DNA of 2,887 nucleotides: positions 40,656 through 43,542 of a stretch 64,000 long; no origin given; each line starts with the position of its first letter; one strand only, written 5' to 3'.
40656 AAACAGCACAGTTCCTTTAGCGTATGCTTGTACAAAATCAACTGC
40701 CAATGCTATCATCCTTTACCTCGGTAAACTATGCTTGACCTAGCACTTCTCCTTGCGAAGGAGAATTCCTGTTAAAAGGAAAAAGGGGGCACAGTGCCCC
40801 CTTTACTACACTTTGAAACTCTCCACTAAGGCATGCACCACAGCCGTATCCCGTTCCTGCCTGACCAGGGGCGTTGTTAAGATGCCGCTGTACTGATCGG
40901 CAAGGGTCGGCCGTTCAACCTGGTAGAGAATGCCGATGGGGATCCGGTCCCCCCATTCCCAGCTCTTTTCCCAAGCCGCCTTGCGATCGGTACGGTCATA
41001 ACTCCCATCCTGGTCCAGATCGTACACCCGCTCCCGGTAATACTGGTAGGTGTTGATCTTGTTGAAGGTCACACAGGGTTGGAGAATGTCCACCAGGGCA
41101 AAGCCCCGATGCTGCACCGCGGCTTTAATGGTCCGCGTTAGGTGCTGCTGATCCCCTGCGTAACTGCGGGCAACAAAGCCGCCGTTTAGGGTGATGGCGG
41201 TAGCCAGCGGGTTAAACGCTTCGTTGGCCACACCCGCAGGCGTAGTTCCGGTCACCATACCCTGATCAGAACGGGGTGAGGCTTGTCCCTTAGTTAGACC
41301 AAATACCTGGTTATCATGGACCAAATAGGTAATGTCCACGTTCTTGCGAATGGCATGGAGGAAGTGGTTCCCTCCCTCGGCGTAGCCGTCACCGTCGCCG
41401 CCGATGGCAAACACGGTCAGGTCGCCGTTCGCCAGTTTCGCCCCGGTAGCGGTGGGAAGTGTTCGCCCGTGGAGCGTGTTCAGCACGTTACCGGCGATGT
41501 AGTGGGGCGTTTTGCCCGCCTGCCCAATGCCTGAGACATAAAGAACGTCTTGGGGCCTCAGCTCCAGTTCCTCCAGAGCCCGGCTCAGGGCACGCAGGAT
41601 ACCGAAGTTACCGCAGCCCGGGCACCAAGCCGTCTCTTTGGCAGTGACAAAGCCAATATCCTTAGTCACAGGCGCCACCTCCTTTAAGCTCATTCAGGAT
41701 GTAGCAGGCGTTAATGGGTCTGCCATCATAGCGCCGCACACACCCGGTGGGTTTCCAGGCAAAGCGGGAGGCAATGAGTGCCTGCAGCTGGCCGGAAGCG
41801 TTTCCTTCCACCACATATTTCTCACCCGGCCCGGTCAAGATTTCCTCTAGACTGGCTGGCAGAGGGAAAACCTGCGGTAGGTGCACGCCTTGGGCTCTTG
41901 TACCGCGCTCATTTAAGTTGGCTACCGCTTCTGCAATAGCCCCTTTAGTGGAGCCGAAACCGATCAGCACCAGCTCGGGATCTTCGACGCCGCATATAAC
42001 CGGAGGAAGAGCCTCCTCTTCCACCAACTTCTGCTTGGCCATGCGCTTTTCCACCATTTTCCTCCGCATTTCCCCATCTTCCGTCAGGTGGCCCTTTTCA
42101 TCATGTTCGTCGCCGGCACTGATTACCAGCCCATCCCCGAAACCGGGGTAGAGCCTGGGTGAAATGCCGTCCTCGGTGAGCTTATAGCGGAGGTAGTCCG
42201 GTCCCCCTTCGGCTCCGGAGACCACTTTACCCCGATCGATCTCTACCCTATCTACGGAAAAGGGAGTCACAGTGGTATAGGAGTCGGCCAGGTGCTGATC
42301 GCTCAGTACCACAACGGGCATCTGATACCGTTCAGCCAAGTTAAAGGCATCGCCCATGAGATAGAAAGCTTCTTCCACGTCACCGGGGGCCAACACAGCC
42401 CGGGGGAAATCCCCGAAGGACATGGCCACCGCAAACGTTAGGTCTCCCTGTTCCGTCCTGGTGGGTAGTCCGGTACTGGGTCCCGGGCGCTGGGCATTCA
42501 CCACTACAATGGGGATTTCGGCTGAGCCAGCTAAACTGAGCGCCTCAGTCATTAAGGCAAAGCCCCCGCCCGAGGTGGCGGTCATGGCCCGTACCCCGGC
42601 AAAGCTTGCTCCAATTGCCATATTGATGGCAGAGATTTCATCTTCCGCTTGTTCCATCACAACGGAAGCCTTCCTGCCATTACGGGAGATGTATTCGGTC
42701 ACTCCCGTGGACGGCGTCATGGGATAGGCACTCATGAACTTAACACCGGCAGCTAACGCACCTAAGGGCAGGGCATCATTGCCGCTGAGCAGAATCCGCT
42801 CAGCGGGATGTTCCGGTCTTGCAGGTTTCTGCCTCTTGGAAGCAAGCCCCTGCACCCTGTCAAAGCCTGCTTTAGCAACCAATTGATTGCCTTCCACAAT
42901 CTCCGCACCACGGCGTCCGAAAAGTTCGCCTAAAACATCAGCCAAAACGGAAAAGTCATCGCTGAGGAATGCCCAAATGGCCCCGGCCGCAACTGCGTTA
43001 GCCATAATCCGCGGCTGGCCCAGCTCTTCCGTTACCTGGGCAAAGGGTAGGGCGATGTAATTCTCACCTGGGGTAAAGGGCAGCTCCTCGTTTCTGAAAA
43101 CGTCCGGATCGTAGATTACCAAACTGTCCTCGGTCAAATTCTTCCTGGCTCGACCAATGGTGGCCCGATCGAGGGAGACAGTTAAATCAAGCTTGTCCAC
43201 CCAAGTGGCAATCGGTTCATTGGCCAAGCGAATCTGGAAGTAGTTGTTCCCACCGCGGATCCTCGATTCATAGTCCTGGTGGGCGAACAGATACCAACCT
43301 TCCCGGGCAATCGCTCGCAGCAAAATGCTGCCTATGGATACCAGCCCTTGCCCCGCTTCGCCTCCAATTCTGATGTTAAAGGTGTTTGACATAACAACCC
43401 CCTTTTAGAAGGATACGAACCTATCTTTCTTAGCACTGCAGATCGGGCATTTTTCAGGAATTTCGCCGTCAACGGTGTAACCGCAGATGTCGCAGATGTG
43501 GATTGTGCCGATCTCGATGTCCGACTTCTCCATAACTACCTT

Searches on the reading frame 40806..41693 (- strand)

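Call 26: search_protein_families(library=pfam, proteins=[window:40806-41693:-], max_evalue=0.000001)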
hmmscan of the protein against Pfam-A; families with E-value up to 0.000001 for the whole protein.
window:40806-41693:- (295 aa): 2 families
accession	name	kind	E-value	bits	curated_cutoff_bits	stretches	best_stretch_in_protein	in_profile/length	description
PF12367.13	PFO_beta_C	-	4.5e-27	94.3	24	1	207-270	1-63/66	Pyruvate ferredoxin oxidoreductase beta subunit C terminal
PF02775.26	TPP_enzyme_C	-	6.3e-26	91.4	21.9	1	61-203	17-151/151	Thiamine pyrophosphate enzyme, C-terminal TPP binding domain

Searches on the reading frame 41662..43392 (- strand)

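Call 23: search_protein_families(library=ncbifam, proteins=[window:41662-43392:-], max_evalue=0.00001)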
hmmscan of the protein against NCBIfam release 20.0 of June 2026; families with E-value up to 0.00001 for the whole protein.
window:41662-43392:- (576 aa): 15 families
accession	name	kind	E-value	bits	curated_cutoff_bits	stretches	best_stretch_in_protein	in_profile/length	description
TIGR03710.1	OAFO_sf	subfamily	1.6e-192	641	482.75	1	5-568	2-560/561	2-oxoacid:acceptor oxidoreductase subunit alpha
NF041170.1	Oxoac_fdxalpha_Archa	equivalog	7.6e-133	444.1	800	2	128-567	166-617/636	2-oxoacid:ferredoxin oxidoreductase subunit alpha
NF006412.0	PRK08659.1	equivalog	2.2e-74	250.9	411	1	199-570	5-374/378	2-oxoacid:acceptor oxidoreductase subunit alpha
NF007206.0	PRK09627.1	equivalog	1.5e-61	208.4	579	1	200-570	4-373/375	2-oxoglutarate synthase subunit alpha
NF005507.0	PRK07119.1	subfamily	6e-51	173.3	399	1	198-376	3-181/352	3-methyl-2-oxobutanoate dehydrogenase subunit VorB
NF040682.1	PorA_Arch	equivalog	2.5e-21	76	550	1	199-302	3-108/387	pyruvate synthase subunit PorA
NF006232.0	PRK08366.1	equivalog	3.9e-20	71.8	646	1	199-303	7-113/394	2-ketoisovalerate ferredoxin oxidoreductase subunit alpha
TIGR03336.1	IOR_alpha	equivalog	8.5e-20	70.6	650.9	1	199-364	2-161/595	indolepyruvate ferredoxin oxidoreductase subunit alpha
NF006233.0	PRK08367.1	equivalog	8.4e-18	64.4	625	1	199-300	4-107/394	pyruvate ferredoxin oxidoreductase subunit alpha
NF007201.0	PRK09622.1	equivalog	1.3e-14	54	590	1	214-369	25-178/405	2-oxoacid:ferredoxin oxidoreductase subunit alpha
NF006211.0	PRK08338.1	equivalog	1e-13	51.1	239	1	6-139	2-129/170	2-oxoacid:ferredoxin oxidoreductase subunit gamma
NF045764.1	PhenlGlyoxDHPadG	equivalog_domain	1.4e-12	46.9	700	1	200-302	3-107/398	NADH-dependent phenylglyoxylate dehydrogenase subunit alpha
NF006323.0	PRK08537.1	equivalog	1.6e-10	40.6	235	1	6-140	4-140/181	2-oxoacid:ferredoxin oxidoreductase subunit gamma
NF005324.0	PRK06853.1-4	equivalog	5.3e-09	36.2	222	1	6-181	4-190/196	indolepyruvate oxidoreductase subunit beta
NF006275.0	PRK08441.1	equivalog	2.8e-06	27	216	1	6-102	4-103/185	2-oxoglutarate-acceptor oxidoreductase subunit OorC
